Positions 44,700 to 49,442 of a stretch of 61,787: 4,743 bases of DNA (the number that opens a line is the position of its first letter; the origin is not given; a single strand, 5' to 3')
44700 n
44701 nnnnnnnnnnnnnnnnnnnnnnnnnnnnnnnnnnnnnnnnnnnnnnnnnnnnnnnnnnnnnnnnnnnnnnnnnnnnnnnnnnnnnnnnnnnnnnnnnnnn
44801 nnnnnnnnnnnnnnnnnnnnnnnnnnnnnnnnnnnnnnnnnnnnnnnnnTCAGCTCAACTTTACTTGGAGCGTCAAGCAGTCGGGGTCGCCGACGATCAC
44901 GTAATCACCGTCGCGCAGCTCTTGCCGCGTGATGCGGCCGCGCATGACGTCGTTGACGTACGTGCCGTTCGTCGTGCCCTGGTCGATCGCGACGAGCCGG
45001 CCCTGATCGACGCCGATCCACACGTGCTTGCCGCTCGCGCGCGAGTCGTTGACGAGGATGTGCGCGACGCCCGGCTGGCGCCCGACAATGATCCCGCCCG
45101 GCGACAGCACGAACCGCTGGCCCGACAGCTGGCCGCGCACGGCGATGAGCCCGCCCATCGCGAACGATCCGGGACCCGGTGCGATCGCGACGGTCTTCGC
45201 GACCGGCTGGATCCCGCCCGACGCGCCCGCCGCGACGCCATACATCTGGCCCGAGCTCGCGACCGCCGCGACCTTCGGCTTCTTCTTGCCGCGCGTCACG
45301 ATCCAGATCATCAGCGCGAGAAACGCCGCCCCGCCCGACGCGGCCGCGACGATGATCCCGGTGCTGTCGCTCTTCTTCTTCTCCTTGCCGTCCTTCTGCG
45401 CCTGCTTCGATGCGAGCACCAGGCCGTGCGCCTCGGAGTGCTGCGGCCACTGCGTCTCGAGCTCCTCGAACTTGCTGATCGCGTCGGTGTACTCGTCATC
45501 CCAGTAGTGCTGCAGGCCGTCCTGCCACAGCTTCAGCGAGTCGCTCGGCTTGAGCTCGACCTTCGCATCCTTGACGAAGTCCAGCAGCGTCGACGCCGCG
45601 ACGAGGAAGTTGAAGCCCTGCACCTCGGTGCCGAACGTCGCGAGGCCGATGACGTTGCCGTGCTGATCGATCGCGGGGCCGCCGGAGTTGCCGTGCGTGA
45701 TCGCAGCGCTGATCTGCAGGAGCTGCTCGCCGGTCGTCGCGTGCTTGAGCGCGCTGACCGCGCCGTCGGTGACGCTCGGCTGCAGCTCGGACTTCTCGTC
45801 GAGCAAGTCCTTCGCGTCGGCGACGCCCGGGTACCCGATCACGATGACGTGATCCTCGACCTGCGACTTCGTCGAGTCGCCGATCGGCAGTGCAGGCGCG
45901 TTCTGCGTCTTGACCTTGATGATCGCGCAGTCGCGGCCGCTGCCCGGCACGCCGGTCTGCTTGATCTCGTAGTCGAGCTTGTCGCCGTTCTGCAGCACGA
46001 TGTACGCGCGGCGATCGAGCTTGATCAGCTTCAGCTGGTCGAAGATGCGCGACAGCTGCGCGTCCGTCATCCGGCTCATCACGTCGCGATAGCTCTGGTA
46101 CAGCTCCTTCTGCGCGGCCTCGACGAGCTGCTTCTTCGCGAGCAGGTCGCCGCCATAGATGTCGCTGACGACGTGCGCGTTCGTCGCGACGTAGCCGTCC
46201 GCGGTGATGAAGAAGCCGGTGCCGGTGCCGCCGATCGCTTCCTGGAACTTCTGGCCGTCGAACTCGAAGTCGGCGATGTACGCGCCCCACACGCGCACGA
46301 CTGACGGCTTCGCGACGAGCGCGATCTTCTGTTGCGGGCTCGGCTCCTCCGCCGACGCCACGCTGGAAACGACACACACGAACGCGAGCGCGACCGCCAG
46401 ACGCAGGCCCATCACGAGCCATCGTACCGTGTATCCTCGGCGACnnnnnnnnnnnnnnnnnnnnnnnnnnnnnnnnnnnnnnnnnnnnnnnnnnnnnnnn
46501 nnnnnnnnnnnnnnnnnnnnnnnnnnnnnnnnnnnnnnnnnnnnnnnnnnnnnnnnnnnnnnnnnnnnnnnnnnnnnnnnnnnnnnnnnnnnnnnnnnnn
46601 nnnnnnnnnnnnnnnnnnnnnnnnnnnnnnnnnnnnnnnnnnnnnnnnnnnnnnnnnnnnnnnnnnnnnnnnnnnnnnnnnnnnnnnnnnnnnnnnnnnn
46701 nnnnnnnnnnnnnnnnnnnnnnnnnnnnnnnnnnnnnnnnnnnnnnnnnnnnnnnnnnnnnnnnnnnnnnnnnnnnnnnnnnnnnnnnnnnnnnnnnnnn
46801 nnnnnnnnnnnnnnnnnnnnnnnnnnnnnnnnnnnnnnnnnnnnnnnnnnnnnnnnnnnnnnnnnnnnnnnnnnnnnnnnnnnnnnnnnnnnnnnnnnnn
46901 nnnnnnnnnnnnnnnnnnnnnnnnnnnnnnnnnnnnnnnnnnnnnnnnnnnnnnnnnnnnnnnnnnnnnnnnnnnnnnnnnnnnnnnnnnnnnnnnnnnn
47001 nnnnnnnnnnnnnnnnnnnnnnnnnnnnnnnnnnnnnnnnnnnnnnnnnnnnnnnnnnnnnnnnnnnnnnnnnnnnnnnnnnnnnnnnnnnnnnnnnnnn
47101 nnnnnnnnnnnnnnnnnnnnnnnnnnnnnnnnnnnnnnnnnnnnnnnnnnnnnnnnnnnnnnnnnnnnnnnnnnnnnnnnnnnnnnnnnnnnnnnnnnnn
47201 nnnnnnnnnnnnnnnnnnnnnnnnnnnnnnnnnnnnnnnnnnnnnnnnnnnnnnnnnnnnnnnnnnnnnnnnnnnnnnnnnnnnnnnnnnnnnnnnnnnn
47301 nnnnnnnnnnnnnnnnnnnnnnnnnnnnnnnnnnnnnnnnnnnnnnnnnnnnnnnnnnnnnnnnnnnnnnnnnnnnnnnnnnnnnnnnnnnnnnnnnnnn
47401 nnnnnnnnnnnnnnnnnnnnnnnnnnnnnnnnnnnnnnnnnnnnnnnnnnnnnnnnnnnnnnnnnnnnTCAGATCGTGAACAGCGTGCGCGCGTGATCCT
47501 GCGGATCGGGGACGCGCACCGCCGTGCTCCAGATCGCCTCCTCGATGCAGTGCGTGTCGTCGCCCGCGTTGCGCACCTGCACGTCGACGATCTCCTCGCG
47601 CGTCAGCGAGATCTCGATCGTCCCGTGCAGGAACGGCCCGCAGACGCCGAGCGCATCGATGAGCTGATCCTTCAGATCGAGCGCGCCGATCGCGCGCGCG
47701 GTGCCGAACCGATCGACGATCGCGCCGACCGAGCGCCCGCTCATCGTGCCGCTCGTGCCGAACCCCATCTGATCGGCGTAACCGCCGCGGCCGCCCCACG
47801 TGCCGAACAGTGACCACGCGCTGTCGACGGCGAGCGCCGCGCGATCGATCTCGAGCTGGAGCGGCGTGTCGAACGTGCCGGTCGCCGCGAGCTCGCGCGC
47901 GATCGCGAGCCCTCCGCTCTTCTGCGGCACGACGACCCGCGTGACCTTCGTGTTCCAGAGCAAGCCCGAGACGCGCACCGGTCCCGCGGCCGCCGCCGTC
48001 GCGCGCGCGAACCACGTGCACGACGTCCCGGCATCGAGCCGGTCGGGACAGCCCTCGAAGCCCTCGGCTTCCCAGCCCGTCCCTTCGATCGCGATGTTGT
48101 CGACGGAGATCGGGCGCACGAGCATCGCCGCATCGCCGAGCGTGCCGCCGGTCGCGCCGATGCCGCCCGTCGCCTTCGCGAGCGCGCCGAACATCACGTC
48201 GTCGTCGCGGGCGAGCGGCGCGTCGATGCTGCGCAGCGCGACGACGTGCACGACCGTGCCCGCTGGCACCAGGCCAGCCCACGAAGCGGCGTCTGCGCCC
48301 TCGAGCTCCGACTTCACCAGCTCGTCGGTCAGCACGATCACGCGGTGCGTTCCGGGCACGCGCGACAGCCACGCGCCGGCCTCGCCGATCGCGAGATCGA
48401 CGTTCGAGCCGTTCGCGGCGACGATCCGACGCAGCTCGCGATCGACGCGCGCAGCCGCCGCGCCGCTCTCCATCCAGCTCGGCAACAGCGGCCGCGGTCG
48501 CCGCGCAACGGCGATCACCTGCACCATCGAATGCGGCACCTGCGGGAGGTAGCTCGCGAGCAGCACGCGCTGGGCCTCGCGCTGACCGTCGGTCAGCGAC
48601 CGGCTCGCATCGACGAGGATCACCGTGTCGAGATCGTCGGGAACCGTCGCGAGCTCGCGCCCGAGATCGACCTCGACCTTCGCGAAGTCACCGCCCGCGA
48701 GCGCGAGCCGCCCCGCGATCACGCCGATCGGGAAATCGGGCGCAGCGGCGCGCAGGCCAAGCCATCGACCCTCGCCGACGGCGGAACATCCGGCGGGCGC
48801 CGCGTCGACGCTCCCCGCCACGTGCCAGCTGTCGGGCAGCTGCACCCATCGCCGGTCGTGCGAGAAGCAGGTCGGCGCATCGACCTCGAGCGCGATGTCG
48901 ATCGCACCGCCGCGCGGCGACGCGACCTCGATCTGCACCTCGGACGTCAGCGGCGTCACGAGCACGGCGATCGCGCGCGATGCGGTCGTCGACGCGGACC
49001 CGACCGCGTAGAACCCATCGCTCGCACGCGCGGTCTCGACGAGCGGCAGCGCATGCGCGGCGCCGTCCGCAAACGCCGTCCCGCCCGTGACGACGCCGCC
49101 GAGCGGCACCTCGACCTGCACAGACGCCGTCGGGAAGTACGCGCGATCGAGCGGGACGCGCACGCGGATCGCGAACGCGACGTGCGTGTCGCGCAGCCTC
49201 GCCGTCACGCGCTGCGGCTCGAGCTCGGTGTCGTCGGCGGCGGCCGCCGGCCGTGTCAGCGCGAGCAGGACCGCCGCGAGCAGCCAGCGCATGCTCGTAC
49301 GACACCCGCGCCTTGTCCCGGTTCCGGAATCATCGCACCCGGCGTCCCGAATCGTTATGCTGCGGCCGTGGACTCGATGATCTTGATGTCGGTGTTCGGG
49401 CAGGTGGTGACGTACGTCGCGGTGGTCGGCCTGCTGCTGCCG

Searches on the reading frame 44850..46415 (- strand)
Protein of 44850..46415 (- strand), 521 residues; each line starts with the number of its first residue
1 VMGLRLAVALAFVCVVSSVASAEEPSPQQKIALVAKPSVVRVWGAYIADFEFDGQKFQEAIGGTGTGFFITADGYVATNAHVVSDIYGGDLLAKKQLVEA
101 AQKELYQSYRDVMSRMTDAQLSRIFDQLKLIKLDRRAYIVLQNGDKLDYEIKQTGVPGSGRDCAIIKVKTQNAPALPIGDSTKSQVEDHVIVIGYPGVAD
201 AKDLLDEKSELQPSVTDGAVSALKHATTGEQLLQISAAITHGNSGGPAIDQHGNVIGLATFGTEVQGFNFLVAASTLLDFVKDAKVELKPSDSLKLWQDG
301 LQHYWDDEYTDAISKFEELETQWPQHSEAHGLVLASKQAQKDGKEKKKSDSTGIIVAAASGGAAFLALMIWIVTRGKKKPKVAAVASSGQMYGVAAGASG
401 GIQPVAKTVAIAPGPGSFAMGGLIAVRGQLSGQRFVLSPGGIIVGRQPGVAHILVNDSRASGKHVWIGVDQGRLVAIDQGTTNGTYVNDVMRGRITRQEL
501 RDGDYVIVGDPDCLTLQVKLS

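Call 42: search_protein_families(library=pfam, proteins=[window:44850-46415:-], max_evalue=0.001)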
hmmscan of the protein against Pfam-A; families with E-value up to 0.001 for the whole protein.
window:44850-46415:- (521 aa): 5 families
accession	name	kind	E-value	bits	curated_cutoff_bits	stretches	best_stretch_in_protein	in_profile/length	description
PF13365.12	Trypsin_2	-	1.4e-23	84.7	27.6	1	65-258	1-144/144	Trypsin-like peptidase domain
PF00089.32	Trypsin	-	7.6e-13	49.2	20.6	1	151-264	71-200/220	Trypsin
PF00498.31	FHA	-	5.2e-10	40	20.7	1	443-509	2-67/67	FHA domain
PF16697.10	Yop-YscD_cpl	-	4.9e-07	30.4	33.2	1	427-509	4-84/94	Inner membrane component of T3SS, cytoplasmic domain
PF10459.15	Peptidase_S46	-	0.00013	21.3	22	0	237-259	628-650/698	Peptidase S46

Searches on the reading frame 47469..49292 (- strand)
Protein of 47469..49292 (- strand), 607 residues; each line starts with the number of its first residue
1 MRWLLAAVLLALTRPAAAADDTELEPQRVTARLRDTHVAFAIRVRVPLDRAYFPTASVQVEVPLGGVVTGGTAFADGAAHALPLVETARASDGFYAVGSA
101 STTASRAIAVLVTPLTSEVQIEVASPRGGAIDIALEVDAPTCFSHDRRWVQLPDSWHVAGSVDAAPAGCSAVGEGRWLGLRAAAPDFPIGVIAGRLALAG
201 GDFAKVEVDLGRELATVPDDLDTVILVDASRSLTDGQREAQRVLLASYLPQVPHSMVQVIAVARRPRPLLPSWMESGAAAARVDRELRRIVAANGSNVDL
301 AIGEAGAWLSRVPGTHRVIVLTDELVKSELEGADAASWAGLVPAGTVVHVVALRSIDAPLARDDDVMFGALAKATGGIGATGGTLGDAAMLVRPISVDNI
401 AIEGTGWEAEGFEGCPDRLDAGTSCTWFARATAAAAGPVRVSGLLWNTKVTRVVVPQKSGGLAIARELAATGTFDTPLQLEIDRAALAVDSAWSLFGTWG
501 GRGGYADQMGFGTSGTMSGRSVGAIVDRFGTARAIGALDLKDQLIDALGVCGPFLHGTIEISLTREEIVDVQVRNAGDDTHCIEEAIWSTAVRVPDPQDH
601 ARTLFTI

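Call 42: search_protein_families(library=pfam, proteins=[window:47469-49292:-], max_evalue=0.001)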
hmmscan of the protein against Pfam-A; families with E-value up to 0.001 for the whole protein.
window:47469-49292:- (607 aa): 1 family
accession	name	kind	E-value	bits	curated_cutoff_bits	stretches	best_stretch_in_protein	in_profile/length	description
PF13519.12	VWA_2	-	1e-06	29.8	27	1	223-324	1-106/107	von Willebrand factor type A domain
